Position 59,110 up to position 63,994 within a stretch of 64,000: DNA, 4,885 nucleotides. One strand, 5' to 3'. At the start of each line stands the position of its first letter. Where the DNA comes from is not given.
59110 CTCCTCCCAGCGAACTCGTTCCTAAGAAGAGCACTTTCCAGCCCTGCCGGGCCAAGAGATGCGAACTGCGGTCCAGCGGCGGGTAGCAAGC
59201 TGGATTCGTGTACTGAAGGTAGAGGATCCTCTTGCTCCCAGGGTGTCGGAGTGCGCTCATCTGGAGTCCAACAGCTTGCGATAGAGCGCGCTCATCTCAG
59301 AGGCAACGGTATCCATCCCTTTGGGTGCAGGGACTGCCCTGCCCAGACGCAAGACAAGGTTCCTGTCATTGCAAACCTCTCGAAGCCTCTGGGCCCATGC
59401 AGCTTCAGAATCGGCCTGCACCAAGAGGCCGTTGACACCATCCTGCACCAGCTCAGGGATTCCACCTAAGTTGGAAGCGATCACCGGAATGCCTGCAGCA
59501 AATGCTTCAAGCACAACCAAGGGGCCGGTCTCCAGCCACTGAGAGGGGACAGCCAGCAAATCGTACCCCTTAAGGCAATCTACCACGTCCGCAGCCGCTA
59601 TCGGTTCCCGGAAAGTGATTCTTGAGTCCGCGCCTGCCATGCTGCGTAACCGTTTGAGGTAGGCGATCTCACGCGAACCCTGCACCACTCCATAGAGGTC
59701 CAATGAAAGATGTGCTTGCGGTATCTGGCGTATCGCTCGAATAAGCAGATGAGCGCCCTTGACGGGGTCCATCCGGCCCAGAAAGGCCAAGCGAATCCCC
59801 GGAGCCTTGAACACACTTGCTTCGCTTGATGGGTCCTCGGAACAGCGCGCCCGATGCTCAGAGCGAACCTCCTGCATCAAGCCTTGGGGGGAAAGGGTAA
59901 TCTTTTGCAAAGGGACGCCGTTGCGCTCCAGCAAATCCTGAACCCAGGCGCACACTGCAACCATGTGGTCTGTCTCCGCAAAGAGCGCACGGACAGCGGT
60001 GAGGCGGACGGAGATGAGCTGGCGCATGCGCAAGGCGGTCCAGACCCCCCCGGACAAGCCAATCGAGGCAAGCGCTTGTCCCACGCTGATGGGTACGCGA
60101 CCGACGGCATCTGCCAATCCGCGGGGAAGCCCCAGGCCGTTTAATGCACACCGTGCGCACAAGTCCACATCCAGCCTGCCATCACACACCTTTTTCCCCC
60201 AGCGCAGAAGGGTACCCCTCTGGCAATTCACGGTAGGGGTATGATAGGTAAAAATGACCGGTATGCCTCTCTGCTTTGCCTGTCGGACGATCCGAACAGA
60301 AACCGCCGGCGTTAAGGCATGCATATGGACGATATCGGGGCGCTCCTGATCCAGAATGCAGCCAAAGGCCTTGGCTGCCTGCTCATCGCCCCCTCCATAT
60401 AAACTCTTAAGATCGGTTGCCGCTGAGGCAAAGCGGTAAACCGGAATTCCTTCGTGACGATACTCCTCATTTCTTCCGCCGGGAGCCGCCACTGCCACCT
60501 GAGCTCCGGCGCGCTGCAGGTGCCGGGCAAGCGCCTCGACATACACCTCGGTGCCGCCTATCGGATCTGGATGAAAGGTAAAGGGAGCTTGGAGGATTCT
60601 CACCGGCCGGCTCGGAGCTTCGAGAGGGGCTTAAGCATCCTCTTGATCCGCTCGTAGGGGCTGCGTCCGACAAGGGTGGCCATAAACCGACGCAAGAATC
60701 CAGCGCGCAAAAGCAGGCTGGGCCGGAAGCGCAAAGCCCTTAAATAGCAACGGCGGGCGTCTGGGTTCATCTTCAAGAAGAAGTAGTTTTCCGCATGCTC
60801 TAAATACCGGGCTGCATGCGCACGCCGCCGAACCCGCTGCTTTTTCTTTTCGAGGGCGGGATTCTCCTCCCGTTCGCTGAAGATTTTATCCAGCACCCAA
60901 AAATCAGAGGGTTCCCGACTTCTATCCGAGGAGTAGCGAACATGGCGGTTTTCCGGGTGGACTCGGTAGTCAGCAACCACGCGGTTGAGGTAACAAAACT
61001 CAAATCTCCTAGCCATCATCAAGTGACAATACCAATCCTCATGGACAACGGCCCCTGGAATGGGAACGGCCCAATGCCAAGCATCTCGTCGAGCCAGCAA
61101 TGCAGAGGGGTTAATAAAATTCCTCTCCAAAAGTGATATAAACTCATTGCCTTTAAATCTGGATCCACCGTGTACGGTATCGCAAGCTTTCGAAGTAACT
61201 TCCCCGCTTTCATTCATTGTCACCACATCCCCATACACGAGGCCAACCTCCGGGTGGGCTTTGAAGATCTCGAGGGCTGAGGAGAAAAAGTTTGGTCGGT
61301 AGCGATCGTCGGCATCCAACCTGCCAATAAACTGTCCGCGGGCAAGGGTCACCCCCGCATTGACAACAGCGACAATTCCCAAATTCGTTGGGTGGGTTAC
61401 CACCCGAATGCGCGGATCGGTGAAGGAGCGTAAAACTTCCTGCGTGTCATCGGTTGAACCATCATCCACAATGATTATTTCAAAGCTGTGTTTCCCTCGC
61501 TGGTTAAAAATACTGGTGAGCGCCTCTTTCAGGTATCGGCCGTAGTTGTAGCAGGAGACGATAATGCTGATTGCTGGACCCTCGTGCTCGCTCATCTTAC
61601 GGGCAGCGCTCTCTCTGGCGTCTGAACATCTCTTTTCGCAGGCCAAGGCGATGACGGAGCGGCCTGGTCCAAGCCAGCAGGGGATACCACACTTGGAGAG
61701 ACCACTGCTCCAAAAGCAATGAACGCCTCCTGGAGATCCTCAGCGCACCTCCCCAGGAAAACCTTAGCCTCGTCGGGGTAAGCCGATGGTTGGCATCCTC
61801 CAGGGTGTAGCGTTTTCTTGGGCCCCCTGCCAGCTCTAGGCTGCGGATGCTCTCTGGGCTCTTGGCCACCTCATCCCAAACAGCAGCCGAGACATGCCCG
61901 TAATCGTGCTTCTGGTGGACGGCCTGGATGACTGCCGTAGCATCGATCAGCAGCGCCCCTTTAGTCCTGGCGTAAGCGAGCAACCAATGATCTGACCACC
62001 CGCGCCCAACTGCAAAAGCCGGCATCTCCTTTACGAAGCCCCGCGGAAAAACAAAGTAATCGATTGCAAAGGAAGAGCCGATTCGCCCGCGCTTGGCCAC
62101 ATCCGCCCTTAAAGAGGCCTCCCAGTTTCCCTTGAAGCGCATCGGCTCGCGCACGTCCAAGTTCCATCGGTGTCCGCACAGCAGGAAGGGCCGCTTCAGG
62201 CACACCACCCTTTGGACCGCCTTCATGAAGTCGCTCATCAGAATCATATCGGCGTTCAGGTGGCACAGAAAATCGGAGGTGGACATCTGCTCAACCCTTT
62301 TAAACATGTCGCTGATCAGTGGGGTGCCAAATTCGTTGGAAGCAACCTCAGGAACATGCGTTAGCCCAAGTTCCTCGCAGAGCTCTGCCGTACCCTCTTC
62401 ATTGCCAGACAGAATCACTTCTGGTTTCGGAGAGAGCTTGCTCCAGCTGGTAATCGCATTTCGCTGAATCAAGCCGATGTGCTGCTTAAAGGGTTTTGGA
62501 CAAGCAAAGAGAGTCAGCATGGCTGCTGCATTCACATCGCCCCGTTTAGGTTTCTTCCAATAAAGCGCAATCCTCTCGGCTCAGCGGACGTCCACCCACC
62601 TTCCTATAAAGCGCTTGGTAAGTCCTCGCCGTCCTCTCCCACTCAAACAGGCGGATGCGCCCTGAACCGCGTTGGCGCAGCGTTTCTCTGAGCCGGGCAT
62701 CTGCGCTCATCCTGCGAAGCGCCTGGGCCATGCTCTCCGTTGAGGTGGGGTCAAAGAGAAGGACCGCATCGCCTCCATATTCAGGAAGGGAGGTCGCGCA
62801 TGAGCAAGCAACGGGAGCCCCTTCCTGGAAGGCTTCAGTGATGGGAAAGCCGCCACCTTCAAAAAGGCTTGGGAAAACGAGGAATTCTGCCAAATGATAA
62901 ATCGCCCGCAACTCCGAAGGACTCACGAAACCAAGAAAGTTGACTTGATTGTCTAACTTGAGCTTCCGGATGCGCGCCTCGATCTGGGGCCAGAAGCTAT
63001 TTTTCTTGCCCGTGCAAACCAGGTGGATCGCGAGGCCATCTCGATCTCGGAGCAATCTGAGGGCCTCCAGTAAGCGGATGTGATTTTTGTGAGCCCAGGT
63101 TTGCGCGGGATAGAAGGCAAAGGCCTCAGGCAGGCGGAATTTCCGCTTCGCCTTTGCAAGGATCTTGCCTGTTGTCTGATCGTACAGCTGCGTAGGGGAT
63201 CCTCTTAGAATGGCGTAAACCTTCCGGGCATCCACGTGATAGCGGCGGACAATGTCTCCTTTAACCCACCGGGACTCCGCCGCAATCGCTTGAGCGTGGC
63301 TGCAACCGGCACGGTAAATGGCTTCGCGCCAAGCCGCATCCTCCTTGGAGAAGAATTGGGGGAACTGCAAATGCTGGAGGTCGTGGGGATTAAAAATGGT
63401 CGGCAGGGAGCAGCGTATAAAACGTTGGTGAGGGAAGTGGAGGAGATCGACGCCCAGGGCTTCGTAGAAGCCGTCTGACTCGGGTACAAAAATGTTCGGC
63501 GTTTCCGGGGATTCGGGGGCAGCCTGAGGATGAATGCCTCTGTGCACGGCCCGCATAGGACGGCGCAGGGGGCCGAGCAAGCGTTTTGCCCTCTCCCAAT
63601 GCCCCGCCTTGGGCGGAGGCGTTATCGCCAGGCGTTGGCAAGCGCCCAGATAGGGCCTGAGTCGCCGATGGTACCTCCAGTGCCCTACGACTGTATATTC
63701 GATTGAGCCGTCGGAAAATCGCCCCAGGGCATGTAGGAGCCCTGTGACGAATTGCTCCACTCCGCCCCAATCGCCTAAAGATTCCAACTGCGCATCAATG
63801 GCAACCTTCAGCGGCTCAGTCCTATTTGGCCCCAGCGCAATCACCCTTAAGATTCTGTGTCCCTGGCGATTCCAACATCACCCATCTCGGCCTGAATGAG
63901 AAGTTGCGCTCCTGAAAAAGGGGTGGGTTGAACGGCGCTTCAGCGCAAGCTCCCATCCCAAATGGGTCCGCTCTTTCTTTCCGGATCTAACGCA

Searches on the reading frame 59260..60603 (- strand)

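Call 36: search_protein_families(library=pfam, proteins=[window:59260-60603:-], max_evalue=0.00001)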
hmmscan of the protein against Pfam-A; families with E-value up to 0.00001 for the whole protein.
window:59260-60603:- (448 aa): 6 families
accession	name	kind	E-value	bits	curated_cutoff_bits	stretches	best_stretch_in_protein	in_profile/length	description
PF13692.12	Glyco_trans_1_4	-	2.5e-29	102.8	27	1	271-413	3-142/142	Glycosyl transferases group 1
PF00534.26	Glycos_transf_1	-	4.3e-29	101.7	26.4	1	269-422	15-167/172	Glycosyl transferases group 1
PF13579.12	Glyco_trans_4_4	-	2.1e-23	83.8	29.7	1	16-239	1-156/158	Glycosyl transferase 4-like domain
PF13439.12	Glyco_transf_4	-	5.4e-23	82.3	28.5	1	15-125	1-108/170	Glycosyltransferase Family 4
PF20706.3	GT4-conflict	-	4.6e-11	42.7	26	1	203-415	139-359/385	Family 4 Glycosyltransferase in conflict systems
PF13477.12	Glyco_trans_4_2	-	9.2e-07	29.5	23.4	1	19-121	10-107/139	Glycosyl transferase 4-like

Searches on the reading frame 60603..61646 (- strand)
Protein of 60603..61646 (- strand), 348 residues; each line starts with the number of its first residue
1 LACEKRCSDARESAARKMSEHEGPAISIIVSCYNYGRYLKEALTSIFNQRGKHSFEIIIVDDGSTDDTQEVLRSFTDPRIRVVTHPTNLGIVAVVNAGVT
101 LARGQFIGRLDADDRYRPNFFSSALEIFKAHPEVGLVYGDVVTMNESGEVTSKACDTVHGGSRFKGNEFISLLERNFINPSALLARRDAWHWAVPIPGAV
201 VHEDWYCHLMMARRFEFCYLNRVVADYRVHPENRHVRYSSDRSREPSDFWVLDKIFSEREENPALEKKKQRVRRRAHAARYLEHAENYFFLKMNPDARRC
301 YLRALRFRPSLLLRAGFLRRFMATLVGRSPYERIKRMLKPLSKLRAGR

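Call 36: search_protein_families(library=pfam, proteins=[window:60603-61646:-], max_evalue=0.00001)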
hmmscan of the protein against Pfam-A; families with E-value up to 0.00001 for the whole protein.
window:60603-61646:- (348 aa): 3 families
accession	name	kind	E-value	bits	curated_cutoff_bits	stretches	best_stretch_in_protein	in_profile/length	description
PF00535.33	Glycos_transf_2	-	2.8e-31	109.2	23.3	1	27-143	1-118/168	Glycosyl transferase family 2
PF13641.12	Glyco_tranf_2_3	-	1.5e-11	45.2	27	1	24-150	1-131/230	Glycosyltransferase like family 2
PF10111.15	Glyco_tranf_2_2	-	6.5e-08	32.8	27.3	1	37-138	13-121/276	Glycosyltransferase like family 2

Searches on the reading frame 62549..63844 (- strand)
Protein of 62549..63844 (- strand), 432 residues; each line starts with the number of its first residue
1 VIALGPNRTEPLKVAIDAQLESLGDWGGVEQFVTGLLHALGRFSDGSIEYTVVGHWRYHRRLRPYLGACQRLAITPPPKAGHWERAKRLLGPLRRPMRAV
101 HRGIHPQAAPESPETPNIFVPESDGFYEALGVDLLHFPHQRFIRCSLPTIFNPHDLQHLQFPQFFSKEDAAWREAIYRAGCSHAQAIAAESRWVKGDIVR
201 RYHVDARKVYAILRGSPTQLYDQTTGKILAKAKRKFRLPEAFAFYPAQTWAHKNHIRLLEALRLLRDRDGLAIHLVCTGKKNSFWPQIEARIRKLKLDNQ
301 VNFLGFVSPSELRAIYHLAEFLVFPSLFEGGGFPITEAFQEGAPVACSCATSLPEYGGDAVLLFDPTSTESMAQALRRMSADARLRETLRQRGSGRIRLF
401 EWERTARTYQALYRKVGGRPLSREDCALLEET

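Call 36: search_protein_families(library=pfam, proteins=[window:62549-63844:-], max_evalue=0.00001)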
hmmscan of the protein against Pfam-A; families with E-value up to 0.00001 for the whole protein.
window:62549-63844:- (432 aa): 3 families
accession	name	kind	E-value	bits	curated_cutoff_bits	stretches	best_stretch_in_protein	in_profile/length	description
PF00534.26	Glycos_transf_1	-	8.6e-23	81.2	26.4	1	232-393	7-169/172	Glycosyl transferases group 1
PF13692.12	Glyco_trans_1_4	-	2.2e-19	70.5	27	1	251-382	13-142/142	Glycosyl transferases group 1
PF13439.12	Glyco_transf_4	-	1.2e-07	32.3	28.5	1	105-215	46-165/170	Glycosyltransferase Family 4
